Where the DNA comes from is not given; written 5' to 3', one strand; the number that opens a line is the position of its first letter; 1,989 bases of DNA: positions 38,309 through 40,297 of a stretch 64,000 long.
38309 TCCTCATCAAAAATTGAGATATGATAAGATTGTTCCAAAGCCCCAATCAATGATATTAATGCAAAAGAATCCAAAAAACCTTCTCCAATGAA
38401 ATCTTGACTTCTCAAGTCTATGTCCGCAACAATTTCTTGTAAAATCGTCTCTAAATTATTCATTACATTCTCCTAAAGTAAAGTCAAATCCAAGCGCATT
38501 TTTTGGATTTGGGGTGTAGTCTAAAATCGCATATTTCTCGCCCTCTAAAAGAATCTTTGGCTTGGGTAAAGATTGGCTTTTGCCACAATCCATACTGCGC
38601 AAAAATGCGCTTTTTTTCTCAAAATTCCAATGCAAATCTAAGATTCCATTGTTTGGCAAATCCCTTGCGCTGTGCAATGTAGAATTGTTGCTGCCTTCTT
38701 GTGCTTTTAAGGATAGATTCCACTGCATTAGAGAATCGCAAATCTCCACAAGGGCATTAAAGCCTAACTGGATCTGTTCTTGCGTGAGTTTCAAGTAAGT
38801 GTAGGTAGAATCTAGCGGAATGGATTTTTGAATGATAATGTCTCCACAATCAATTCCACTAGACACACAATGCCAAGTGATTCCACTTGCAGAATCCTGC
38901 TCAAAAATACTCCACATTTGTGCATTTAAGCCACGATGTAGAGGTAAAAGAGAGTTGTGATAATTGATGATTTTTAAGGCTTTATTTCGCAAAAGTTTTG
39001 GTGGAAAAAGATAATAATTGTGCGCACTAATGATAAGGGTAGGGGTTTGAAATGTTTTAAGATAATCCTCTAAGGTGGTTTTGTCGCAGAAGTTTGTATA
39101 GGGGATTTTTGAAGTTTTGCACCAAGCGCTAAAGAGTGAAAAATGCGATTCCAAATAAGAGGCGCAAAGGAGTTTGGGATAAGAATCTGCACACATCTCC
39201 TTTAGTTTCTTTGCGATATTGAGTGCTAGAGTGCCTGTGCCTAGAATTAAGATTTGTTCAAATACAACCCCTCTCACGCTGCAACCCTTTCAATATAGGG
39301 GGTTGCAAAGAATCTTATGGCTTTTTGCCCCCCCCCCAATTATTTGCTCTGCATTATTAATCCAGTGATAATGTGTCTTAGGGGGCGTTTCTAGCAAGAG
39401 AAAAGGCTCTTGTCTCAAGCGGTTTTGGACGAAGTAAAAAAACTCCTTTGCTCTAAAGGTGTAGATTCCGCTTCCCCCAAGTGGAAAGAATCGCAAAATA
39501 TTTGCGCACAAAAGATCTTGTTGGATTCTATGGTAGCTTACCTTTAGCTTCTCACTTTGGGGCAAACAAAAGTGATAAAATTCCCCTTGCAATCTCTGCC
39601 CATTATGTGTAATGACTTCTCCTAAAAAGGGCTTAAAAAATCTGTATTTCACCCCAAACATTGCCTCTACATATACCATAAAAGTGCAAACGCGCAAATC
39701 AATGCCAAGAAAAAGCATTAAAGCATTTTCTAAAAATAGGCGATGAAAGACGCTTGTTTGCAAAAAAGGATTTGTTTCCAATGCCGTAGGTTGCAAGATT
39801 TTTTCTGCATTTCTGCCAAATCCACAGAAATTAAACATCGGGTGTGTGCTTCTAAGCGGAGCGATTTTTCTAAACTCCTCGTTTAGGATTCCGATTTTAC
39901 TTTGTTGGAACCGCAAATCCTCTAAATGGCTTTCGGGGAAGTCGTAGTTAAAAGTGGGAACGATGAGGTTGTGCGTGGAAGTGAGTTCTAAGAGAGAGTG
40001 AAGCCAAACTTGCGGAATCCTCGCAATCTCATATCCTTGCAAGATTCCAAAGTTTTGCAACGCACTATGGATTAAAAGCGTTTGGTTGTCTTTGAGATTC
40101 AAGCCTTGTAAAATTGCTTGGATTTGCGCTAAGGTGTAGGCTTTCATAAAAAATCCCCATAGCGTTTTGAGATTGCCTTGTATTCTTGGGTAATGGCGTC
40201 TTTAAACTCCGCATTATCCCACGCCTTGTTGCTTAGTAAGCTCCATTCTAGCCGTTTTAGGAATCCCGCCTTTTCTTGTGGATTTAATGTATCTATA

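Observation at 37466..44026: Seven-gene, translationally coupled adenylation / carrier-protein / AAC(3)-fold / formyltransferase operon: candidate uncharacterised phase-variable (amino)acyl-modification system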

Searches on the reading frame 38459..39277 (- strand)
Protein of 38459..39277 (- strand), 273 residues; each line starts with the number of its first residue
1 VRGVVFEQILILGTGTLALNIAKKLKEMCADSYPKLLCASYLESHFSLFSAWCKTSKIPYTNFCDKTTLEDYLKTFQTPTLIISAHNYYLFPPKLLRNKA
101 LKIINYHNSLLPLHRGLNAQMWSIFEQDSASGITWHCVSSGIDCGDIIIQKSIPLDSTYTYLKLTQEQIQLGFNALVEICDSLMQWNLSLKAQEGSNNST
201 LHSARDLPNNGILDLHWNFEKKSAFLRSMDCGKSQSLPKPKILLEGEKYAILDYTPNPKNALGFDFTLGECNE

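Call 6: search_protein_families(library=pfam, proteins=[window:38459-39277:-], max_evalue=0.01)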
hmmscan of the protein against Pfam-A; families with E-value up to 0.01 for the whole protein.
window:38459-39277:- (273 aa): 1 family
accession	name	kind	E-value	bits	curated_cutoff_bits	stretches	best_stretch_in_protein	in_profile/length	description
PF00551.24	Formyl_trans_N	-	6.6e-19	68.8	26.1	1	71-178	73-179/181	Formyl transferase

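Call 7: search_protein_families(library=ncbifam, proteins=[window:38459-39277:-], max_evalue=0.01)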
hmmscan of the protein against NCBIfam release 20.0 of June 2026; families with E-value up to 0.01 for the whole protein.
window:38459-39277:- (273 aa): 7 families
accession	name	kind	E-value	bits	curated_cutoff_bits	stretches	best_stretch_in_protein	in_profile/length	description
TIGR00460.1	fmt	equivalog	1.5e-14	53.8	201.5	1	89-195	90-196/315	methionyl-tRNA formyltransferase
TIGR00639.1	PurN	equivalog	7.4e-14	51.7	150.1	1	76-185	77-186/192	phosphoribosylglycinamide formyltransferase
NF005998.1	PRK08125.1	equivalog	4.1e-12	45.3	777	1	72-222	70-217/649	bifunctional UDP-4-amino-4-deoxy-L-arabinose formyltransferase/UDP-glucuronic acid oxidase ArnA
NF005755.0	PRK07579.1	equivalog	5e-12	46.2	238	1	80-214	67-196/245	dTDP-4-amino-4,6-dideoxyglucose formyltransferase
NF005414.0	PRK06988.1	equivalog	6.7e-10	38.4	316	1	51-197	49-196/311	formyltransferase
TIGR00655.1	PurU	equivalog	1.8e-05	24.5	285.95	1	71-165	154-247/280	formyltetrahydrofolate deformylase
NF004684.0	PRK06027.1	subfamily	0.00013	21.7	223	1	78-166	165-253/286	formyltetrahydrofolate deformylase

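Call 34: search_solved_structures(query=window:38459-39277:-, max_evalue=0.001, show_alignments=2)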
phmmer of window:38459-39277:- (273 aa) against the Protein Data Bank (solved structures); distinct sequences matched with E-value up to 0.001: 64 (the best 60 are shown).
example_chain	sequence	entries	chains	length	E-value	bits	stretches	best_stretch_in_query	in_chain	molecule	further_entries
5vys_A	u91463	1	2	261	2.3e-17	66.3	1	74-230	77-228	Gdp-mannose 4,6-dehydratase / gdp-4-amino-4,6-dideoxy-d-mannose formyltransferase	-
5vyr_A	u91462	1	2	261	2.9e-17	66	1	76-230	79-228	Gdp-mannose 4,6-dehydratase / gdp-4-amino-4,6-dideoxy-d-mannose formyltransferase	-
5vyt_A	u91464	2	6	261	4e-17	65.5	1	76-230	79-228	Gdp-mannose 4,6-dehydratase / gdp-4-amino-4,6-dideoxy-d-mannose formyltransferase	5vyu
4xd1_A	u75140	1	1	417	1.8e-13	53.5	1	9-216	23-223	TDP-3-aminoquinovose-N-formyltransferase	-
4xcz_A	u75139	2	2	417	1.8e-13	53.5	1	9-216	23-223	TDP-3-aminoquinovose-N-formyltransferase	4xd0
6ci2_A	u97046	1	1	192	1.2e-11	47.5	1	78-166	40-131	formyltransferase PseJ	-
6ci4_A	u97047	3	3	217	1.7e-11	47.1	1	78-166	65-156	formyltransferase PseJ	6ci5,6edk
5uin_A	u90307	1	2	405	9e-11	44.7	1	8-219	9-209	Formyltransferase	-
5uij_A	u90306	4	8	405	9e-11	44.7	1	8-219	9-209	Formyltransferase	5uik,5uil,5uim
3q0i_A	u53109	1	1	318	3.5e-09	39.5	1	76-198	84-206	Methionyl-tRNA formyltransferase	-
4yfv_A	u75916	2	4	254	9.3e-09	38.1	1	79-201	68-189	VioF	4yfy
4nv1_C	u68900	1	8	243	1e-08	38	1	82-207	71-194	Formyltransferase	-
6v2t_A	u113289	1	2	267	1.3e-08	37.6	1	77-180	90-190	dTDP-4-amino-4,6-dideoxyglucose formyltransferase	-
6v33_A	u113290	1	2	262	2.8e-08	36.5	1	80-198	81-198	dTDP-4-amino-4,6-dideoxyglucose formyltransferase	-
5jnf_C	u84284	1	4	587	5.5e-08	35.5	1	82-162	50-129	Linear gramicidin synthase subunit A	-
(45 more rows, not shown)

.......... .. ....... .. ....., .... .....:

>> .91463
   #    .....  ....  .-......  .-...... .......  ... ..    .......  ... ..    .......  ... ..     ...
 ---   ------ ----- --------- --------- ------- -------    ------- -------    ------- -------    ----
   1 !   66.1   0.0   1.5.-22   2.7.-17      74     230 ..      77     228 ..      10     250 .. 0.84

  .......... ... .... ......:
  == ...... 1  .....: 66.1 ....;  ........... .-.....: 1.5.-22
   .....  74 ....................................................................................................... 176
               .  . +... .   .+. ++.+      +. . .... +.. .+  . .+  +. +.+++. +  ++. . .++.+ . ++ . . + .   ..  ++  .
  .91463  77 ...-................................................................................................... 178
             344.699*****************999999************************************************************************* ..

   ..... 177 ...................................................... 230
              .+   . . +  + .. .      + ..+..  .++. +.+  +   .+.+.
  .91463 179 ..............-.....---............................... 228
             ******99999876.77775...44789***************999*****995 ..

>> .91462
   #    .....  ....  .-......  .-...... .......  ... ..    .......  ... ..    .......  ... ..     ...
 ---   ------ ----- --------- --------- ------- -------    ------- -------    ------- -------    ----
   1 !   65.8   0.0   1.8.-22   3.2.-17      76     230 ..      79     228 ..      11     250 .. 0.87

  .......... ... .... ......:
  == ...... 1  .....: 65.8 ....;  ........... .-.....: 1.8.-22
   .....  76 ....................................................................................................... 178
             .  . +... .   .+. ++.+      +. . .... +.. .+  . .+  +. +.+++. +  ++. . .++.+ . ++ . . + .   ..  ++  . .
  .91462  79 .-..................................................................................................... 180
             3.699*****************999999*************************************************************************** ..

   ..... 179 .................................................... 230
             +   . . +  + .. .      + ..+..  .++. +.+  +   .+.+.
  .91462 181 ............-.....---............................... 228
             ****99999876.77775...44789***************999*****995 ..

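Call 52: search_protein_representatives(protein=window:38459-39277:-)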
Query: 273 residues. Proteins with E-value up to 0.001 (for the whole library): 11953; up to 1e-10: 1149; up to 1e-30: 168. The best 150 are listed.
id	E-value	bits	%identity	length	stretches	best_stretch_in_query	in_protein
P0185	6.3e-153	524.1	84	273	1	1-273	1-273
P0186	1.5e-56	208.0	41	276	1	4-267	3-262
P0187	8.4e-54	199.0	44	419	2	35-256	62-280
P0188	2.9e-53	197.2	40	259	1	6-257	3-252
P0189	5.5e-53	196.3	41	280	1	8-255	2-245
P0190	2.3e-52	194.3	38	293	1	7-259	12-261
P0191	2.5e-52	194.1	42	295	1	5-257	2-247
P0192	2.9e-52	193.9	43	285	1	6-263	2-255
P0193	1.1e-48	182.2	39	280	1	5-260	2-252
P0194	8.6e-48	179.3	37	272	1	4-257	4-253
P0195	1.8e-47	178.2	41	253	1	41-256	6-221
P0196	2.0e-46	174.8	36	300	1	5-254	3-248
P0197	2.0e-46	174.8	39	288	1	7-254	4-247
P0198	2.3e-46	174.6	38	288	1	5-259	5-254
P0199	1.1e-45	172.3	38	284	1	5-256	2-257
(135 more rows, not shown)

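Call 54: list_cluster_members(proteins=[P0186, P0187, P0188, P0189, P0190, P0191, P0192, P0193, P0194, P0196])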
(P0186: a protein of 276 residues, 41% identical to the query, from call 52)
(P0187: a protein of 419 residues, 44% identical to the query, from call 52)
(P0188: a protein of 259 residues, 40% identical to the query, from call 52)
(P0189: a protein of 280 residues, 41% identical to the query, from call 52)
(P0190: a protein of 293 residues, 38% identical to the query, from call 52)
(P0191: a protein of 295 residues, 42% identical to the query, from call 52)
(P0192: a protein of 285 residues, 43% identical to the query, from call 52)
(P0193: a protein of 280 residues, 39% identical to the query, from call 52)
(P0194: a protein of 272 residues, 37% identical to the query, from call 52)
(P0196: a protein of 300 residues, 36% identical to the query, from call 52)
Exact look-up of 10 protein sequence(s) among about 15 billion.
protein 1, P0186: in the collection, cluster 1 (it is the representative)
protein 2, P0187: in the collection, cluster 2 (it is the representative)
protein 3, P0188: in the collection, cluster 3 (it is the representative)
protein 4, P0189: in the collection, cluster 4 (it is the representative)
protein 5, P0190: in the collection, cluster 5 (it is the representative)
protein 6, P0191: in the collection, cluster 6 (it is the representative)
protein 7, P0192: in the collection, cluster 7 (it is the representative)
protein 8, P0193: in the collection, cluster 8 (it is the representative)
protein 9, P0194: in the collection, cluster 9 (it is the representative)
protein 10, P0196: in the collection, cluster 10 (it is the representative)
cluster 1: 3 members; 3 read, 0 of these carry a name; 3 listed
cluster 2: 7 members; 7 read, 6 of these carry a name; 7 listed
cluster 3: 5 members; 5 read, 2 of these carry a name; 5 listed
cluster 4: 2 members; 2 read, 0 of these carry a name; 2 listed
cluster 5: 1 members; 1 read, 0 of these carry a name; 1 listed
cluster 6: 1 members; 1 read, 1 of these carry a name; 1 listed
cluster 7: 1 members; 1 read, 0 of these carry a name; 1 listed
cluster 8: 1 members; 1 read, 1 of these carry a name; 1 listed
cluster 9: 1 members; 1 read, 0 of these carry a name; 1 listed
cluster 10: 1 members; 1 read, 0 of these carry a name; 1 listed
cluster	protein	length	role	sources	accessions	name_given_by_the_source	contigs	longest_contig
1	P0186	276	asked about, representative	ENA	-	-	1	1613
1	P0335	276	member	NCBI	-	-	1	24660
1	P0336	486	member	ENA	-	-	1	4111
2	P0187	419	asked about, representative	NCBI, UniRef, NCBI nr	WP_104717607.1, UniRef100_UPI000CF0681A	formyltransferase family protein [Helicobacter muridarum] | formyltransferase family protein n=1 Tax=Helicobacter muridarum TaxID=216 ...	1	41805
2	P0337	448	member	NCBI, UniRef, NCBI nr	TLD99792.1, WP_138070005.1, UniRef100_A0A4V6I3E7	hypothetical protein LS73_006895 [Helicobacter muridarum] | Formyl transferase N-terminal domain-containing protein n=2 Tax=Helicobacter muridarum ... | formyltransferase family protein [Helicobacter muridarum]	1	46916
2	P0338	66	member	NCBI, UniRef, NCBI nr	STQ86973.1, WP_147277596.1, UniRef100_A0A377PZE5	hypothetical protein [Helicobacter muridarum] | Uncharacterized protein n=1 Tax=Helicobacter muridarum TaxID=216 RepID=A0A377PZE5_9HELI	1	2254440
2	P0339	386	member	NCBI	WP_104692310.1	formyltransferase family protein, partial [Helicobacter muridarum]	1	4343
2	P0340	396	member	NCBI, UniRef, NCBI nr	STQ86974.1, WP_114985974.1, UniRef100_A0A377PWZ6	formyltransferase family protein [Helicobacter muridarum] | Putative methionyl-tRNA formyltransferase n=1 Tax=Helicobacter muridarum TaxID=216 ...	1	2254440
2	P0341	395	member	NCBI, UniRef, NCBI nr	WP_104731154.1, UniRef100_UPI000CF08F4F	formyltransferase family protein [Helicobacter muridarum] | formyltransferase family protein n=1 Tax=Helicobacter muridarum TaxID=216 ...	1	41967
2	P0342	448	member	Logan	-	-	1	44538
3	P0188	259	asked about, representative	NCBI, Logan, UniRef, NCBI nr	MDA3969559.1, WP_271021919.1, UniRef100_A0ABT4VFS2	formyltransferase family protein [Helicobacter ibis] | Formyltransferase family protein n=1 Tax=Helicobacter ibis TaxID=2962633 ...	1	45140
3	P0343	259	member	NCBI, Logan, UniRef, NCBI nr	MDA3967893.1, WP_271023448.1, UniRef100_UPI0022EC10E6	formyltransferase family protein [Helicobacter sp. WB40] | formyltransferase family protein n=1 Tax=Helicobacter sp. WB40 TaxID=3004130 ...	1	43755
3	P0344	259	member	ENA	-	-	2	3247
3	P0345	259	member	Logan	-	-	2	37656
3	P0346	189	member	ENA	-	-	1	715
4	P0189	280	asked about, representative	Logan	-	-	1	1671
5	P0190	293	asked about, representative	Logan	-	-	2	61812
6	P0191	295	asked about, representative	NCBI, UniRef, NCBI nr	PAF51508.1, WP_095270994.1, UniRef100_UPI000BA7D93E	formyltransferase family protein [Helicobacter sp. 13S00477-4] | formyltransferase family protein n=1 Tax=Helicobacter sp. 13S00477-4 TaxID=1905759 ...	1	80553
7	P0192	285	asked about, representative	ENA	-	-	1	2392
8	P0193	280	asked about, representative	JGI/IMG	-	methionyl-tRNA formyltransferase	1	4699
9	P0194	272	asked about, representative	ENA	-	-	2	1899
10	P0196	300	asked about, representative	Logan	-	-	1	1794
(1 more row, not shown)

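Call 56: find_related_loci(query=A2, collection=metagenome_contigs, flank=6000)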
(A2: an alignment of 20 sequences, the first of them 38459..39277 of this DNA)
Query A2 (273 aa) in metagenome_contigs; peptide patterns used: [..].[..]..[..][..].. (x = any residue, [..] = any of these).
281 stretches matched a pattern; 229 encode a relative of the query (tblastn E <= 1e-3); the best 80 are kept; 80 distinct loci.
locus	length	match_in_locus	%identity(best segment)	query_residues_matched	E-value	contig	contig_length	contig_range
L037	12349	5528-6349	77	1-273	1e-137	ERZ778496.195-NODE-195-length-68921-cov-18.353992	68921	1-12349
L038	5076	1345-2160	66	1-272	5e-121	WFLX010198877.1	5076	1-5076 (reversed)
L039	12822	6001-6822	66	1-272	4e-121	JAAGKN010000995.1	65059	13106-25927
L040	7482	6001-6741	38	6-254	4e-59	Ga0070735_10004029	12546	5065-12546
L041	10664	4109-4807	43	6-242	1e-58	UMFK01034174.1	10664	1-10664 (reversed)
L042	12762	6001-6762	40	5-262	3e-58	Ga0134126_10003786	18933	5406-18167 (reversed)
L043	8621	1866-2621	39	7-258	2e-57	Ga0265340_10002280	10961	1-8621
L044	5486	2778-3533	37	7-261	4e-57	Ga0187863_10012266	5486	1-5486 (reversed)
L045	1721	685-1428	39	3-254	1e-58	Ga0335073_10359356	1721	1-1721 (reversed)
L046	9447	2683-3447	37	3-260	2e-56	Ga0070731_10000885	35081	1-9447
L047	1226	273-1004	38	7-254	5e-59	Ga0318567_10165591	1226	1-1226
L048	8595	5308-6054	37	3-255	2e-55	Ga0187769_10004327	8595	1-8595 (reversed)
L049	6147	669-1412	39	6-257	3e-55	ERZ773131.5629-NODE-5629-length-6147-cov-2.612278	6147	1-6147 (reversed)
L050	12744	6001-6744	39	6-257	3e-55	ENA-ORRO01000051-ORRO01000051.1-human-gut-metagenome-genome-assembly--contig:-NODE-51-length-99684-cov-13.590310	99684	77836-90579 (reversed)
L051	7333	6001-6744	39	6-257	3e-55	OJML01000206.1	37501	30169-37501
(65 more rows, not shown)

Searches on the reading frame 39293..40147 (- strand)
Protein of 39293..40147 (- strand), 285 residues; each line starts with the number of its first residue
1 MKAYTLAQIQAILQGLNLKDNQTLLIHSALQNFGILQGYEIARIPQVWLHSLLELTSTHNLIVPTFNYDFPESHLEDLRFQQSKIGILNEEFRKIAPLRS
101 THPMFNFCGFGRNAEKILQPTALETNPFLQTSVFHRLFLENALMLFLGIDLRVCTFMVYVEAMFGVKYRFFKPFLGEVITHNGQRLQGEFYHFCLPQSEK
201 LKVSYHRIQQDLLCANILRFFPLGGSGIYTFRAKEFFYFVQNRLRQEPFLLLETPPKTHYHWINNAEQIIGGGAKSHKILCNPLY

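Call 6: search_protein_families(library=pfam, proteins=[window:39293-40147:-], max_evalue=0.01)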
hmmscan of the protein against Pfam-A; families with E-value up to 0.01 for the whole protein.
window:39293-40147:- (285 aa): 1 family
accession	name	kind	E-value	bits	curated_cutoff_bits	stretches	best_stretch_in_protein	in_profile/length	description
PF02522.19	Antibiotic_NAT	-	1.5e-20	74.2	25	1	25-244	1-231/232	Aminoglycoside 3-N-acetyltransferase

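Call 7: search_protein_families(library=ncbifam, proteins=[window:39293-40147:-], max_evalue=0.01)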
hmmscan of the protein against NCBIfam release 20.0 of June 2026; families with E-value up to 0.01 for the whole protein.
window:39293-40147:- (285 aa): 3 families
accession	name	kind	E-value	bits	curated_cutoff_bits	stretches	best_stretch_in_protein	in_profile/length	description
NF033082.0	AAC_3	equivalog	9.7e-09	34.9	270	1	83-171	94-182/262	aminoglycoside 3-N-acetyltransferase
NF033081.0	AAC_3_IV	equivalog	2e-06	27.4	420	1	8-254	3-236/252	AAC(3)-IV family aminoglycoside N-acetyltransferase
NF033080.0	AAC_3_II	subfamily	0.00024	20.7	480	1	96-164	109-176/268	AAC(3)-II family aminoglycoside N-acetyltransferase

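Call 49: search_solved_structures(query=window:39293-40147:-, max_evalue=1, show_alignments=2)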
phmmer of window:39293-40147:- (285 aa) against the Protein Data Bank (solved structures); distinct sequences matched with E-value up to 1: 8.
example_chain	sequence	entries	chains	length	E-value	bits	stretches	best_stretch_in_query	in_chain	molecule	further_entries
2nyg_A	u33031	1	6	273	3.5e-06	30.1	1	86-158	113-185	YokD protein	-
3n0s_A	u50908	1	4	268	4.2e-06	29.8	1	90-193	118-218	Aminoglycoside N3-acetyltransferase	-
3e4f_A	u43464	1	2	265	7.1e-06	29.1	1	90-193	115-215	Aminoglycoside N3-acetyltransferase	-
3ijw_A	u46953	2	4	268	7.5e-06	29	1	90-193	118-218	Aminoglycoside N3-acetyltransferase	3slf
3kzl_A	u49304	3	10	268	1e-05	28.6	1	90-193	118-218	Aminoglycoside N3-acetyltransferase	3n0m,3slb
6mn5_A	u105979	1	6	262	0.73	12.6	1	60-169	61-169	Aminoglycoside N(3)-acetyltransferase, AAC(3)-IVa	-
6mn4_A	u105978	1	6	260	0.77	12.6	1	61-169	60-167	Aminoglycoside N(3)-acetyltransferase, AAC(3)-IVa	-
3sma_A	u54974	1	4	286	0.94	12.3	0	85-148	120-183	FrbF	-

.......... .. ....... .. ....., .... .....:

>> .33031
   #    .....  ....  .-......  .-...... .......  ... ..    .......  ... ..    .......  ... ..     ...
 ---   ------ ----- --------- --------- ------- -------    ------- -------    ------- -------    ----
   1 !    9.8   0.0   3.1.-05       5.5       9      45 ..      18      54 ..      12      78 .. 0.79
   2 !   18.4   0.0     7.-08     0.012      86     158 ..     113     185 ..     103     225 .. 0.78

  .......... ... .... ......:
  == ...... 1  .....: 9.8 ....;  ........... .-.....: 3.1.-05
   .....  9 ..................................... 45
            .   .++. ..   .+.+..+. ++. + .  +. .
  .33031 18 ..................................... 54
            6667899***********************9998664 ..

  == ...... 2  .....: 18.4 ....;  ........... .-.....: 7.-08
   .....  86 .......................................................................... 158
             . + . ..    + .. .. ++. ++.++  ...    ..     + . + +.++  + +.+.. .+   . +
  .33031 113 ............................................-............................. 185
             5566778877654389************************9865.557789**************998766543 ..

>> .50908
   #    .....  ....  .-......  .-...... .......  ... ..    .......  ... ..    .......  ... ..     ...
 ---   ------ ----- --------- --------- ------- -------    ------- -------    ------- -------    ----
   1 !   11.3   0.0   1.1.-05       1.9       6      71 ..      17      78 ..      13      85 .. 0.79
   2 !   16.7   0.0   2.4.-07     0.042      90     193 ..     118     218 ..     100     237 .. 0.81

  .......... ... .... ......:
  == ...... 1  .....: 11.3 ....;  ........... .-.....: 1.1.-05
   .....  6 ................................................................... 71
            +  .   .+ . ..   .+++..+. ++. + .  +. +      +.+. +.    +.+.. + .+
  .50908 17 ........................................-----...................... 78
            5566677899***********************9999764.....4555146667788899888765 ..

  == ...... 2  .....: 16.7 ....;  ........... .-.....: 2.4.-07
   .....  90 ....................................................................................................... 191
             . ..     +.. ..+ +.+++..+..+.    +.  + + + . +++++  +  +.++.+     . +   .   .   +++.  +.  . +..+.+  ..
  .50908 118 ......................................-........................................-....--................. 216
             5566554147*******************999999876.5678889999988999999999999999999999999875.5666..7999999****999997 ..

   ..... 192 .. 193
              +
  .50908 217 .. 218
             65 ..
